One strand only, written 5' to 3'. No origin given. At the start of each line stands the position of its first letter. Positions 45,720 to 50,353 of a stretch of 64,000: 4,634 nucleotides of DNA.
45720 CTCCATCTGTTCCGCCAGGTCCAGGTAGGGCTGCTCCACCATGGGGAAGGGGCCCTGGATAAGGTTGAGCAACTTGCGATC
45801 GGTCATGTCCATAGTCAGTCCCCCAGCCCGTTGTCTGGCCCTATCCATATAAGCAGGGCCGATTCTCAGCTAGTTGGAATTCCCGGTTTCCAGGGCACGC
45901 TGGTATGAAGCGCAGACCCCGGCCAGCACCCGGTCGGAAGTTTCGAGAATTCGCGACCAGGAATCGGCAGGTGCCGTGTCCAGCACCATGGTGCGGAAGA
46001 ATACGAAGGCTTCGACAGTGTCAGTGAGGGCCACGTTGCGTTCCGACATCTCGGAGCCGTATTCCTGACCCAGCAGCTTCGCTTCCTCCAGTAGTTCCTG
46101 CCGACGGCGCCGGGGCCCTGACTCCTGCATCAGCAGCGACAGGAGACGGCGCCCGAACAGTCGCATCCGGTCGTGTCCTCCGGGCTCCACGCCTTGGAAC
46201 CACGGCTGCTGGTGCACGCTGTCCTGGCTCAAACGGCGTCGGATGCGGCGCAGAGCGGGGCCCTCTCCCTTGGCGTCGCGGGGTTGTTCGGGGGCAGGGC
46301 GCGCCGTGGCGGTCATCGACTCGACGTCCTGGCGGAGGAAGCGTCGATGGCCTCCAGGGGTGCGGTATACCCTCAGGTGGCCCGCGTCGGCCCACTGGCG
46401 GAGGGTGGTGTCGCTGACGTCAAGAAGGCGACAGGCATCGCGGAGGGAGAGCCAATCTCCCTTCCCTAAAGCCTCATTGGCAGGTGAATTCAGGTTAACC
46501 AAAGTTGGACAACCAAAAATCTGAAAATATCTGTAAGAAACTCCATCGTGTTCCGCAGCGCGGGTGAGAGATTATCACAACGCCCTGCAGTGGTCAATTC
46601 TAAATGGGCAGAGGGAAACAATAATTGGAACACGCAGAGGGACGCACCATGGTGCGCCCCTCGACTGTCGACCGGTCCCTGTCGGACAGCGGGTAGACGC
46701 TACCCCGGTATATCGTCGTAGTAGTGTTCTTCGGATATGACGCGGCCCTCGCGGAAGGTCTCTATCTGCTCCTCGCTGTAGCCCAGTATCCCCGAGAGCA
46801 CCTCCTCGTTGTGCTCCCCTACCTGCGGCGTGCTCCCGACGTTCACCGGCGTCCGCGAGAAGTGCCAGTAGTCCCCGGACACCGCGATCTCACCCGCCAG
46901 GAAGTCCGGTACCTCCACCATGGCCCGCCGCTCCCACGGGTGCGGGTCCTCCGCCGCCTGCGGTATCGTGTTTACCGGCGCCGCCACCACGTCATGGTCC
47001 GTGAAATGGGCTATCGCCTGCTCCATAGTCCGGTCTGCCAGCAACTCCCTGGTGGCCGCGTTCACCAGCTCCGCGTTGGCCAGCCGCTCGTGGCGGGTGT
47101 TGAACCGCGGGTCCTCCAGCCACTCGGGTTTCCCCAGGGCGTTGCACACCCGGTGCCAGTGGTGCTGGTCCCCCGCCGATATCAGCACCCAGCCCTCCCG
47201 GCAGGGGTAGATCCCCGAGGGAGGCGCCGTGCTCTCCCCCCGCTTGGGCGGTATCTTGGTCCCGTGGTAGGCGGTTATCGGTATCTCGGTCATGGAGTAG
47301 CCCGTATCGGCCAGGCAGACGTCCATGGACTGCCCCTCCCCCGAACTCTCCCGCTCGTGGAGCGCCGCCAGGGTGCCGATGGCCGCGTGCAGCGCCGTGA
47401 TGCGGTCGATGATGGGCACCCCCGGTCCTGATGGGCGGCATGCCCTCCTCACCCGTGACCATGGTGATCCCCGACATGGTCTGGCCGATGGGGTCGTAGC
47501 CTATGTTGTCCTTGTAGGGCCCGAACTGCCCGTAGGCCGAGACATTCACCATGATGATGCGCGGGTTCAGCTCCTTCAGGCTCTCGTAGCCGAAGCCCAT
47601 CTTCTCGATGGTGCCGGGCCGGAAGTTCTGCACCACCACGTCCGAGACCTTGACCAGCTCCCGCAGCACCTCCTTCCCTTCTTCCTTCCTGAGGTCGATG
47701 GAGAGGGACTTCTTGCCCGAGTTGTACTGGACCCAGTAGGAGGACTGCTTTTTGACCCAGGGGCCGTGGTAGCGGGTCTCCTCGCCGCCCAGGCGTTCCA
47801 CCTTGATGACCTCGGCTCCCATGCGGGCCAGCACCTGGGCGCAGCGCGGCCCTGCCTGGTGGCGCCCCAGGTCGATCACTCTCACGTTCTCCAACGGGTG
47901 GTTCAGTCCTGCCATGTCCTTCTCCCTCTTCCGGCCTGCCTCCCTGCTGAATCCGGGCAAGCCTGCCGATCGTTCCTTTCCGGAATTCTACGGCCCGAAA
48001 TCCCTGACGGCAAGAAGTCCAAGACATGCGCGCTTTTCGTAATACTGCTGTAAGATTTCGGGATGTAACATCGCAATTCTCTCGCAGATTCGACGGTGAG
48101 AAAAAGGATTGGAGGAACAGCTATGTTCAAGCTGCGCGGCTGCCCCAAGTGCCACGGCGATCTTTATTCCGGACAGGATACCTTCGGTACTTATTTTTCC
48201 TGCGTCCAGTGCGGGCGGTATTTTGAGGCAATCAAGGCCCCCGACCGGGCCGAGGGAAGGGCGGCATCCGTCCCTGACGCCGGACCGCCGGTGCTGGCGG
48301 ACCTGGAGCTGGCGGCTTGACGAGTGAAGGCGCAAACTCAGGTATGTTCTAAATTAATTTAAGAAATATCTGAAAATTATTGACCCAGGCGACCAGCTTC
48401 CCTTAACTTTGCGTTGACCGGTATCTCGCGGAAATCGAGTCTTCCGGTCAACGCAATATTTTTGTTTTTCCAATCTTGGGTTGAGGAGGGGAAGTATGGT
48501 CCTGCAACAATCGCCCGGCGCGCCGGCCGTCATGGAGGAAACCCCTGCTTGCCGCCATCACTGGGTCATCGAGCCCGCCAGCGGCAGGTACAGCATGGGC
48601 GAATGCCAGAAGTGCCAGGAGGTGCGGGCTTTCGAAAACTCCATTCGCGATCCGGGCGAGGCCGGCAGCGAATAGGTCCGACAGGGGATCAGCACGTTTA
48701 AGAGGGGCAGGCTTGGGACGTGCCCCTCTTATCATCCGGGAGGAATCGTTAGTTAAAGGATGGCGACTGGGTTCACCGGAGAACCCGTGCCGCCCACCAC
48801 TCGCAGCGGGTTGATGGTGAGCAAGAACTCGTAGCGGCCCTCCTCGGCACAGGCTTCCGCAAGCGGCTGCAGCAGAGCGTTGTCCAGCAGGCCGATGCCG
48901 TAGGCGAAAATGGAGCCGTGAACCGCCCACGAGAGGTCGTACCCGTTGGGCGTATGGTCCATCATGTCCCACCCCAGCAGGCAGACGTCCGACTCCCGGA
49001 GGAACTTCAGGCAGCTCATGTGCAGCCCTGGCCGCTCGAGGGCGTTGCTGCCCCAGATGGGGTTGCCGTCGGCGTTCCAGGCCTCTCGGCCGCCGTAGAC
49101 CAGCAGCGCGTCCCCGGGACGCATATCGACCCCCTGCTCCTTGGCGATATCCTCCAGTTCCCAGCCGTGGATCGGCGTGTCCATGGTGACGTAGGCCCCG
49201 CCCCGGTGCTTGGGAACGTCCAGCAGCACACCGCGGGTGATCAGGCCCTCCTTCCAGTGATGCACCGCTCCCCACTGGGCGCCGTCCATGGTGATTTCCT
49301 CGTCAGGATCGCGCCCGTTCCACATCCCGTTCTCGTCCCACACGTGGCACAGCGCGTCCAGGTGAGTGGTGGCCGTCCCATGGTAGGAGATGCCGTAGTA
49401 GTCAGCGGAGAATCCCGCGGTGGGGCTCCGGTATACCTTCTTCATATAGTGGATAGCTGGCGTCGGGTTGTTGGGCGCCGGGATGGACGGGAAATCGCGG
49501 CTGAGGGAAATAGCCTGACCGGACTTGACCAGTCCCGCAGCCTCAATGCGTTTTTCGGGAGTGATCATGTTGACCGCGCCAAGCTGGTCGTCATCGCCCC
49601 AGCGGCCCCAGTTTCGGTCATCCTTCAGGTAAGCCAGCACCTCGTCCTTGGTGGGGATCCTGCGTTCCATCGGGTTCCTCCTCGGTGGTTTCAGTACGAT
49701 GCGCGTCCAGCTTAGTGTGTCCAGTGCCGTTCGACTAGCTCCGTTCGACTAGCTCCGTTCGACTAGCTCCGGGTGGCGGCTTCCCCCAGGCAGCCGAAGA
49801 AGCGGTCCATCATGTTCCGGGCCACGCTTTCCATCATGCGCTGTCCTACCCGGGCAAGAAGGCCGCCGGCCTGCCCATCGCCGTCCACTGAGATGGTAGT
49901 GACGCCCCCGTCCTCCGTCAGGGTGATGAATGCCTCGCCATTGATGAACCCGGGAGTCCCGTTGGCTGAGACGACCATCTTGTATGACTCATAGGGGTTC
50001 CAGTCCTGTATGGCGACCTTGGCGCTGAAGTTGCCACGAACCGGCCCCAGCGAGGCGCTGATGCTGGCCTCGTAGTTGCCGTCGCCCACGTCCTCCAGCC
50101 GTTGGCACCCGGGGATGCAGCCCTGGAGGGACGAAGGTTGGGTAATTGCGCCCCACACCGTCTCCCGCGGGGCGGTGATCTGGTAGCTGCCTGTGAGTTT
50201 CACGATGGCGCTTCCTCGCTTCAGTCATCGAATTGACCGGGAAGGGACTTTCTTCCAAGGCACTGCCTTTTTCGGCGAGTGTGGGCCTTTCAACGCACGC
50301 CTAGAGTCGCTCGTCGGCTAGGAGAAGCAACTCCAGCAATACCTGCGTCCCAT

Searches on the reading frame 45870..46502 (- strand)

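Call 28: search_protein_families(library=pfam, proteins=[window:45870-46502:-], max_evalue=0.001)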
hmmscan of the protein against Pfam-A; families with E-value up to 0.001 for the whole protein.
window:45870-46502:- (210 aa): 3 families
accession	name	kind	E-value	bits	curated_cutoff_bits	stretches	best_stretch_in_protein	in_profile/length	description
PF12728.13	HTH_17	-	1.3e-11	45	27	1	17-63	1-46/51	Helix-turn-helix domain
PF00376.29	MerR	-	2.8e-08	33.9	28.2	1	22-55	4-38/38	MerR family regulatory protein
PF13411.12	MerR_1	-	6.8e-06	26.5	21.6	1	19-64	2-47/69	MerR HTH family regulatory protein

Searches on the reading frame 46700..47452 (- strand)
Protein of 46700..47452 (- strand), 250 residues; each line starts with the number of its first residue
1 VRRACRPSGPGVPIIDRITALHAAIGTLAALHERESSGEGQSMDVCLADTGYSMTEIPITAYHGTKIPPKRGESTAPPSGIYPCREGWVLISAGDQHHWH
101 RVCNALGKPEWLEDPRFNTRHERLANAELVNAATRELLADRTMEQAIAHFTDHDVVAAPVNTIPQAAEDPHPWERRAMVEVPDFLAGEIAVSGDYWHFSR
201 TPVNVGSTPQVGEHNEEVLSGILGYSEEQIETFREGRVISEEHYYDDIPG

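Call 28: search_protein_families(library=pfam, proteins=[window:46700-47452:-], max_evalue=0.001)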
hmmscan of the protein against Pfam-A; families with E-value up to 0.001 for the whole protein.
window:46700-47452:- (250 aa): 1 family
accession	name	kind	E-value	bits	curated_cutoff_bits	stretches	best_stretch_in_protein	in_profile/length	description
PF02515.22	CoA_transf_3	-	7.4e-47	160.7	23.3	1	7-215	155-366/366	CoA-transferase family III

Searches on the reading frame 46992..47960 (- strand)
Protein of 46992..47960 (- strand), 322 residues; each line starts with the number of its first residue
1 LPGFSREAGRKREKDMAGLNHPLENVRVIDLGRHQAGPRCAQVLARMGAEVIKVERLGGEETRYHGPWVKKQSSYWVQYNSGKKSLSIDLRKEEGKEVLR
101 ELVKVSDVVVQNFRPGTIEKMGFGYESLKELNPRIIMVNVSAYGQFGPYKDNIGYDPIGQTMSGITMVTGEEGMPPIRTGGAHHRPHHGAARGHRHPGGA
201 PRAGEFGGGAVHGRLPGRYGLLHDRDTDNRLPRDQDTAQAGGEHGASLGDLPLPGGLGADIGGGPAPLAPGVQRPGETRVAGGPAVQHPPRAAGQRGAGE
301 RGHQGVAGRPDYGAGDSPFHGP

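Call 28: search_protein_families(library=pfam, proteins=[window:46992-47960:-], max_evalue=0.001)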
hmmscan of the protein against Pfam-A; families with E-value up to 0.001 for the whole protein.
window:46992-47960:- (322 aa): 1 family
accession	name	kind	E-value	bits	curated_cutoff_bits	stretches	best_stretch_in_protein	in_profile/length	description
PF02515.22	CoA_transf_3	-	1.7e-62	212.1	23.3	1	23-181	1-160/366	CoA-transferase family III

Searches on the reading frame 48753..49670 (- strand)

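Call 6: search_protein_families(library=pfam, proteins=[window:48753-49670:-], max_evalue=0.01)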
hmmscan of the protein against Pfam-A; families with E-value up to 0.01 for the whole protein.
window:48753-49670:- (305 aa): 1 family
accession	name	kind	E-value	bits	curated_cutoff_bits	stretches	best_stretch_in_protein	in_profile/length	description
PF04199.19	Cyclase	-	5e-14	53.2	23.1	1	71-237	17-138/142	Putative cyclase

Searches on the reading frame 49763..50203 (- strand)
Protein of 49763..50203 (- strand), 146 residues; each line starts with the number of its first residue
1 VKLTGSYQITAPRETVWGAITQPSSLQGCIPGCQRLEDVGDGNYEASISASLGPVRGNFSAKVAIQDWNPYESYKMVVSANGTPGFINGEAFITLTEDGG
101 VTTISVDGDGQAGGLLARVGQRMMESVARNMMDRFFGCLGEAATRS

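Call 6: search_protein_families(library=pfam, proteins=[window:49763-50203:-], max_evalue=0.01)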
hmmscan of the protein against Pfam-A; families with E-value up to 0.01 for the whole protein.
window:49763-50203:- (146 aa): 3 families
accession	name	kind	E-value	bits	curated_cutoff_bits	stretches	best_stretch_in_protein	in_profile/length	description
PF06240.19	COXG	-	2.8e-28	98.9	22.2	1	5-142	1-138/140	Carbon monoxide dehydrogenase subunit G (CoxG)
PF10604.15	Polyketide_cyc2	-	1.8e-08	35.2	27.4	1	2-137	3-135/142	Polyketide cyclase / dehydrase and lipid transport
PF03364.25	Polyketide_cyc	-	0.00025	21.7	23.4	1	9-135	1-125/126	Polyketide cyclase / dehydrase and lipid transport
